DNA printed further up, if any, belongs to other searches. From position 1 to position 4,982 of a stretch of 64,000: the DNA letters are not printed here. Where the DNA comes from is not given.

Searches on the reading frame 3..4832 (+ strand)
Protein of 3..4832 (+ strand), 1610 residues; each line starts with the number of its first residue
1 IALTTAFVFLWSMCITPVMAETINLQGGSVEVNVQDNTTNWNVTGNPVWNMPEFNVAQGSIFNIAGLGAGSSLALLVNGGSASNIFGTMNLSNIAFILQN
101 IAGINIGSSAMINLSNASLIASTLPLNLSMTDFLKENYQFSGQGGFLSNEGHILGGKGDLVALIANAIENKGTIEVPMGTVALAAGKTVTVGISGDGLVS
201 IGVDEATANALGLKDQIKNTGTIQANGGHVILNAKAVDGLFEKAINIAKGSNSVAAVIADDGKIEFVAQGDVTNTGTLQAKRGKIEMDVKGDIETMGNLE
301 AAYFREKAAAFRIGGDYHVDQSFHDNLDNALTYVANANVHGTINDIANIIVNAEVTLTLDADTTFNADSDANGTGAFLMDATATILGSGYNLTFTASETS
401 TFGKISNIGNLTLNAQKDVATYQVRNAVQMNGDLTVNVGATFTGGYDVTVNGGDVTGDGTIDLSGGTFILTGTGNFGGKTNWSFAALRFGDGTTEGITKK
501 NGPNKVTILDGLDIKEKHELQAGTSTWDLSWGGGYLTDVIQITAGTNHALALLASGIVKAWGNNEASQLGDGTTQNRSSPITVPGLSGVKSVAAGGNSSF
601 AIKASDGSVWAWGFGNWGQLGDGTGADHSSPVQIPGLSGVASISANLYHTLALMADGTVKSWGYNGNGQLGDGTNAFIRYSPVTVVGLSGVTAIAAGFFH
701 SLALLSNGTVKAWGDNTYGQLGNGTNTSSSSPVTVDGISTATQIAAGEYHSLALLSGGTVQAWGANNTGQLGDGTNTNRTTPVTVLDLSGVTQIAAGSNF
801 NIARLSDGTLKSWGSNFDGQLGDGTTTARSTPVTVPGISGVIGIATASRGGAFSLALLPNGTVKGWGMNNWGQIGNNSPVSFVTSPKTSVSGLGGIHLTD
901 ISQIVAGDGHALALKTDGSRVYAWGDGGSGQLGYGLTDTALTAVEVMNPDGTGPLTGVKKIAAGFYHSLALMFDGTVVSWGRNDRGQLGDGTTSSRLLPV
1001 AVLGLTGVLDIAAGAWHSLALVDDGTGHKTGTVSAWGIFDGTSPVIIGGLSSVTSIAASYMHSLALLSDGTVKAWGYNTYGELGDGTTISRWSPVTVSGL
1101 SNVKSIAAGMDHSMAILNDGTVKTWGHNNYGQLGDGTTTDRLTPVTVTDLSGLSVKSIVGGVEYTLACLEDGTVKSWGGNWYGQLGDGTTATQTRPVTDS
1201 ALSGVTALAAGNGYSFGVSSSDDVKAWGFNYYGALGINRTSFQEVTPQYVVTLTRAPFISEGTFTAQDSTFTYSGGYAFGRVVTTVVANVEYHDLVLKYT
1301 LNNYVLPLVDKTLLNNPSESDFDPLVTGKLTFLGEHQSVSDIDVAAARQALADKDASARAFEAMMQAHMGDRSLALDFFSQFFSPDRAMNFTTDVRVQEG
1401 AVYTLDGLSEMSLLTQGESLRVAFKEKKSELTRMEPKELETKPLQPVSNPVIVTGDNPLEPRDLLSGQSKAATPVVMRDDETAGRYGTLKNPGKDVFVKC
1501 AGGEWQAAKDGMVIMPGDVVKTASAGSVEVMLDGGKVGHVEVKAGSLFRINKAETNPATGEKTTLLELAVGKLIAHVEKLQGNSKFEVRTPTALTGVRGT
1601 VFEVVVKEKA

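Call 75: search_protein_families(library=pfam, proteins=[window:3-4832:+], max_evalue=0.00001)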
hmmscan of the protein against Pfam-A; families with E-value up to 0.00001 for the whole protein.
window:3-4832:+ (1610 aa): 5 families
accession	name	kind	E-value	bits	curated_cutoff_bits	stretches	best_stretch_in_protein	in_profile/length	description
PF25390.1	WD40_RLD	-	3.5e-161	537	150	3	537-844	31-354/363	RCC1-like domain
PF00415.24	RCC1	-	2.5e-126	412.6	21.7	10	974-1021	1-50/50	Regulator of chromosome condensation (RCC1) repeat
PF13540.12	RCC1_2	-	9.8e-114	369.2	22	9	691-720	1-30/30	Regulator of chromosome condensation (RCC1) repeat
PF25384.1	Alsin_RLD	-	7.7e-30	104.9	100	1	759-827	243-313/405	Alsin RCC1-like domain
PF04773.18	FecR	-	1.4e-07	32.3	24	1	1518-1605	1-81/97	FecR protein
